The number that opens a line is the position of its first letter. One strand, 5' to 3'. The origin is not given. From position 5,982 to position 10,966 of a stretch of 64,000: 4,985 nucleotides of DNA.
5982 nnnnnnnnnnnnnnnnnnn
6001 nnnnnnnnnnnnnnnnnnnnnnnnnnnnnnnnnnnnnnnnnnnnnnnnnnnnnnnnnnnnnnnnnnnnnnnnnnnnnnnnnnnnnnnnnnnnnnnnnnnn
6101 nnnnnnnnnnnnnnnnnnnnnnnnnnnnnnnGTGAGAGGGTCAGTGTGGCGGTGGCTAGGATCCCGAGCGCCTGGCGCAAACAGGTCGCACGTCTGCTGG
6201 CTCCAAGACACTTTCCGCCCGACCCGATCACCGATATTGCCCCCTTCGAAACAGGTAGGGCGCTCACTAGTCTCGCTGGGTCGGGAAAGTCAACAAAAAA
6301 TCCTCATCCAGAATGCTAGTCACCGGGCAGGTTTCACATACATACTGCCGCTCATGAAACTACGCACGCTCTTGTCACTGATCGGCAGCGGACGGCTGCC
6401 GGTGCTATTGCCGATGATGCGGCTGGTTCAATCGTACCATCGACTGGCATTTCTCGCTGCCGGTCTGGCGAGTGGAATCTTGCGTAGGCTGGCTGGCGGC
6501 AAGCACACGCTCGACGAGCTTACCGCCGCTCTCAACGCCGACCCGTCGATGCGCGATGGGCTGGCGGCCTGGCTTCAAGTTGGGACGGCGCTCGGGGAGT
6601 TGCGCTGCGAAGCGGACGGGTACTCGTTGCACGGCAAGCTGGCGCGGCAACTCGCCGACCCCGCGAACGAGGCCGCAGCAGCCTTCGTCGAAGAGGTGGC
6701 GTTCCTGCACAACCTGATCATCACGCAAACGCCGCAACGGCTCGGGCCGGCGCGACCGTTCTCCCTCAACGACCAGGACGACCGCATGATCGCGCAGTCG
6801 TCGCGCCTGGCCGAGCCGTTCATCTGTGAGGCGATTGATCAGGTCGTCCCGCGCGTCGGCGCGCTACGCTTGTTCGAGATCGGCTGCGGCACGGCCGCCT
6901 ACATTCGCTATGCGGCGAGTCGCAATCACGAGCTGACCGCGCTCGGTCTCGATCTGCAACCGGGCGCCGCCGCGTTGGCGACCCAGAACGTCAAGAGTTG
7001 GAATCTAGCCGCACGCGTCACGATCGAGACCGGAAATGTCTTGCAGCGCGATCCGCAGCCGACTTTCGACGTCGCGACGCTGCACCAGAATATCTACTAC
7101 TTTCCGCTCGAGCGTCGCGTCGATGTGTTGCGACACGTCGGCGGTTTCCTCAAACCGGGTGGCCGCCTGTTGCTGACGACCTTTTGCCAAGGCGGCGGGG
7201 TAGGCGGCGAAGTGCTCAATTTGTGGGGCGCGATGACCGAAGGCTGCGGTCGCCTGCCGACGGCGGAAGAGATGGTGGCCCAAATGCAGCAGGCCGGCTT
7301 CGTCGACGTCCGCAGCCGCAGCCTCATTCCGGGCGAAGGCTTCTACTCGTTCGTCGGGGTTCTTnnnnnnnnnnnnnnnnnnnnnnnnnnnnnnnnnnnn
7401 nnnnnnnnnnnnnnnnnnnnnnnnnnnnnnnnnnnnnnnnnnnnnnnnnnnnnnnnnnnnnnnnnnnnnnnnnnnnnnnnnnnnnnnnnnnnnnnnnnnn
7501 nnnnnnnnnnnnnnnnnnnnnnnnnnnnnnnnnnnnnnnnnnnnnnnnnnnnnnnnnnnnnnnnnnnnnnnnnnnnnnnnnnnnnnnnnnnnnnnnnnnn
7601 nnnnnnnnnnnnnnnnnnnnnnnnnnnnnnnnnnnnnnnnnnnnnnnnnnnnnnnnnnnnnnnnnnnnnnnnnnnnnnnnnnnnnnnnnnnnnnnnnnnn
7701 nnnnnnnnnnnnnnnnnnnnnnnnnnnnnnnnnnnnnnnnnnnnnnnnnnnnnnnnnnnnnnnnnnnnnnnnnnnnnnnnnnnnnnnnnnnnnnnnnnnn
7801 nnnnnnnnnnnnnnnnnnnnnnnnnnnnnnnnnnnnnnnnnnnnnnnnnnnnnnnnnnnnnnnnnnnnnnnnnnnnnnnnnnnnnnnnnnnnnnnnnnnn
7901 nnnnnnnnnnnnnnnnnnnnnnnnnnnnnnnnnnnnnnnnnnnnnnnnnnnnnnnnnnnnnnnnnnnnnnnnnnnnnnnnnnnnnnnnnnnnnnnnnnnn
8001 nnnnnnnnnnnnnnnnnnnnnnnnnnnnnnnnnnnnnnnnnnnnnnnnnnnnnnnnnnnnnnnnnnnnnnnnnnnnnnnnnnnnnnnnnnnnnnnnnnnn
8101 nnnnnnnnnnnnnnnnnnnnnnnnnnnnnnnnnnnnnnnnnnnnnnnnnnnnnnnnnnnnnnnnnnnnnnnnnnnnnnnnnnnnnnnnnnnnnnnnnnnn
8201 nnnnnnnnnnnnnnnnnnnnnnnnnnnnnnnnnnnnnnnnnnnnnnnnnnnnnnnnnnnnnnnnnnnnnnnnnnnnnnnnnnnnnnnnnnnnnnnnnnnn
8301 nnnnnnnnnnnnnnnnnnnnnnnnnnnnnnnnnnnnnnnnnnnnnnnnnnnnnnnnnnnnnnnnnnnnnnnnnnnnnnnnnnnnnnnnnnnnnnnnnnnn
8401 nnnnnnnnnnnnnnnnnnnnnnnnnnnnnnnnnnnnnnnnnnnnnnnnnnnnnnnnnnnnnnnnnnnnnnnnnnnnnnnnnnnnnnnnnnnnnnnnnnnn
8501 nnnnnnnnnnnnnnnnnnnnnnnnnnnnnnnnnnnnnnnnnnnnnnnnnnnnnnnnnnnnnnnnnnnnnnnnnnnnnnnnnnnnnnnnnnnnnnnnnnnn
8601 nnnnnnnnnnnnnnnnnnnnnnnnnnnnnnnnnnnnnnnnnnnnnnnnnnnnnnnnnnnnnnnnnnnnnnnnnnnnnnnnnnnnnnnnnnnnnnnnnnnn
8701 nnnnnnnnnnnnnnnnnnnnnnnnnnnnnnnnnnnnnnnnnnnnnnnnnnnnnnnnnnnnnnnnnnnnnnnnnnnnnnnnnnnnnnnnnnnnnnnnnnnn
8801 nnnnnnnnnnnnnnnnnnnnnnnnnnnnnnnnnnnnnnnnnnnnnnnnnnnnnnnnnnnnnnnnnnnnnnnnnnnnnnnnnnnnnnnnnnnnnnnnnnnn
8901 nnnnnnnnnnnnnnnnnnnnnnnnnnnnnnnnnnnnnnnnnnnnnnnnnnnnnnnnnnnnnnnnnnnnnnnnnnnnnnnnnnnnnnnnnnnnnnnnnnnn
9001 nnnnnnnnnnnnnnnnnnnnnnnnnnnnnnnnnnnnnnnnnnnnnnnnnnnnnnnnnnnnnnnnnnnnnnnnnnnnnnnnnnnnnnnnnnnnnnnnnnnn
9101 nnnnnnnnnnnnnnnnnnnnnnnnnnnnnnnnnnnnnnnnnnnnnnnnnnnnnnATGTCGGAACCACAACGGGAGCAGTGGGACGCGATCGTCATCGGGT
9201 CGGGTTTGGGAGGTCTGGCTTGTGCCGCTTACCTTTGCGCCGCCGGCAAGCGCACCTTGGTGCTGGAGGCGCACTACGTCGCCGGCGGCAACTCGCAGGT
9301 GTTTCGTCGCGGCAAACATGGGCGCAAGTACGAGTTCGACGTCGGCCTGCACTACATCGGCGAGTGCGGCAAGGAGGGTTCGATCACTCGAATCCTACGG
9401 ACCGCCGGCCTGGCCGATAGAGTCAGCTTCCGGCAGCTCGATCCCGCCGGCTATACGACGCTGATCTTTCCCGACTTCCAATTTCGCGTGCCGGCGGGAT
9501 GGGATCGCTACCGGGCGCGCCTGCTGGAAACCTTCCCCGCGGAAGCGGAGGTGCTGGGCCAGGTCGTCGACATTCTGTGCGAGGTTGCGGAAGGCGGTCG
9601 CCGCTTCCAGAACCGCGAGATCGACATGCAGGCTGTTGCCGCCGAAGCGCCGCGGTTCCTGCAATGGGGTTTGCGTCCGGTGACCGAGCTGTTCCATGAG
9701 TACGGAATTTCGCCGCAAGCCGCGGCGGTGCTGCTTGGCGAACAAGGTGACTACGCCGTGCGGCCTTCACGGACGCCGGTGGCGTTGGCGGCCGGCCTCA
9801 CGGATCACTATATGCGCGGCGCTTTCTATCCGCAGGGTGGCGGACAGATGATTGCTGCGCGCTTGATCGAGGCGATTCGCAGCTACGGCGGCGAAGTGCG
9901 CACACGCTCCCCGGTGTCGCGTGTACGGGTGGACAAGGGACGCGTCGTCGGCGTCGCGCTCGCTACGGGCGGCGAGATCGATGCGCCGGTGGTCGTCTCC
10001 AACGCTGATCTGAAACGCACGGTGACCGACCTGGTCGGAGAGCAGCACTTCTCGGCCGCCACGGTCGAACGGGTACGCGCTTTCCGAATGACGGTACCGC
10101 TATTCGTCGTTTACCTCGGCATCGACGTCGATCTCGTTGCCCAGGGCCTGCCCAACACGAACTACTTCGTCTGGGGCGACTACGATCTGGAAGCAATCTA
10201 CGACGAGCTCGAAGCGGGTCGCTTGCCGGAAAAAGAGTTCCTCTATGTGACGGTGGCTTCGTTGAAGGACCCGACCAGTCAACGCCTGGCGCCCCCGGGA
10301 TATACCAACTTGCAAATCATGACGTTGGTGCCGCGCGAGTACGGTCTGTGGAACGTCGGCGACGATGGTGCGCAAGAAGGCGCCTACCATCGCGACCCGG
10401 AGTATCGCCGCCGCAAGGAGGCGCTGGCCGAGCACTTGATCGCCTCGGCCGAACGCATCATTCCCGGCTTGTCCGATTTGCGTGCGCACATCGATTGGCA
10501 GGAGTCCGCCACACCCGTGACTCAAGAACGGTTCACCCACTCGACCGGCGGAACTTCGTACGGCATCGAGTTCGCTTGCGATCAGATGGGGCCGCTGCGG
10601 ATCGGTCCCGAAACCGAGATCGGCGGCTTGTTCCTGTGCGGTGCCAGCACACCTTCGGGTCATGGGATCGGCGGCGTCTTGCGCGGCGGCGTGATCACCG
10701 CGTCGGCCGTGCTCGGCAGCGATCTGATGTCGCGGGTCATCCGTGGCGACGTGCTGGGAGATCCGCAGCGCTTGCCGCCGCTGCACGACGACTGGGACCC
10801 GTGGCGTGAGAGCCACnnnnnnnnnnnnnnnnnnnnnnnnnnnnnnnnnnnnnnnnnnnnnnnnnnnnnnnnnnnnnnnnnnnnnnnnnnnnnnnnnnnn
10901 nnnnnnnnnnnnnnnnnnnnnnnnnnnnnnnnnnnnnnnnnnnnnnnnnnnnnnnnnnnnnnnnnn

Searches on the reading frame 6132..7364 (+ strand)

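Call 51: search_protein_families(library=pfam, max_evalue=0.0001, proteins=[window:6132-7364:+])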
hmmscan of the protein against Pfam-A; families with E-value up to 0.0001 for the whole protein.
window:6132-7364:+ (411 aa): 5 families
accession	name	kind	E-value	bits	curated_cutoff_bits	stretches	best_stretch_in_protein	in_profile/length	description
PF08242.18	Methyltransf_12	-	1.3e-14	55.1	30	1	249-346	2-98/98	Methyltransferase domain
PF13649.12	Methyltransf_25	-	9.8e-12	45.9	27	1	249-344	3-97/97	Methyltransferase domain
PF13489.12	Methyltransf_23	-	7.9e-11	42.4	27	1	231-393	9-162/164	Methyltransferase domain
PF08241.18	Methyltransf_11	-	3.7e-09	37.6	21.2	1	249-347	2-94/95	Methyltransferase domain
PF13847.12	Methyltransf_31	-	2e-07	31.3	27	1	245-352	5-113/145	Methyltransferase domain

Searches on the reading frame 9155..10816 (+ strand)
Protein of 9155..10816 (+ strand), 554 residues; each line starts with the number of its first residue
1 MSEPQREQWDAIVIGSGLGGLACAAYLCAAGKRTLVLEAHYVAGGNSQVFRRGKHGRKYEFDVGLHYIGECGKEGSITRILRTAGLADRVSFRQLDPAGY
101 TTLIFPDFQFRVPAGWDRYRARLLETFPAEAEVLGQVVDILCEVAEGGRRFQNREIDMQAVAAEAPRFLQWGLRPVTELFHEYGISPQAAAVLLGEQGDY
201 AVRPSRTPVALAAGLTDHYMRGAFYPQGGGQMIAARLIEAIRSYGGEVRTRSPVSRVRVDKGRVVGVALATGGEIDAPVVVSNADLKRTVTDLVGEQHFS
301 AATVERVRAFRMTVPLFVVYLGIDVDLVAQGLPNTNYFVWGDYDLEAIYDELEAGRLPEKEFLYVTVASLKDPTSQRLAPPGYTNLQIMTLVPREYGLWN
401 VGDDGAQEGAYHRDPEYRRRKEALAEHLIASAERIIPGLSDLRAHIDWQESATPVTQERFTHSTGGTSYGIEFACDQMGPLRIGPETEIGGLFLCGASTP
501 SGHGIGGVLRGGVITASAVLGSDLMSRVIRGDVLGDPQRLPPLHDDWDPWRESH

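Call 51: search_protein_families(library=pfam, max_evalue=0.0001, proteins=[window:9155-10816:+])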
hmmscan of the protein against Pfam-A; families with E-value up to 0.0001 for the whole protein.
window:9155-10816:+ (554 aa): 5 families
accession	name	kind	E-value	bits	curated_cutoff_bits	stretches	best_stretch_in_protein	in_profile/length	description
PF01593.30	Amino_oxidase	-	9.6e-20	71.7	19.8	1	18-520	1-443/443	Flavin containing amine oxidoreductase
PF13450.12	NAD_binding_8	-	3.7e-11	43.6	21.9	1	13-82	1-66/68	NAD(P)-binding Rossmann-like domain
PF01266.30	DAO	-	2.2e-10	41.1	27.9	1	10-315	1-233/353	FAD dependent oxidoreductase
PF00890.30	FAD_binding_2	-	2.1e-09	37.5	20.4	1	10-48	1-39/414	FAD binding domain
PF07992.20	Pyr_redox_2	-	8.7e-05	22.5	26.1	0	10-41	2-37/291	Pyridine nucleotide-disulphide oxidoreductase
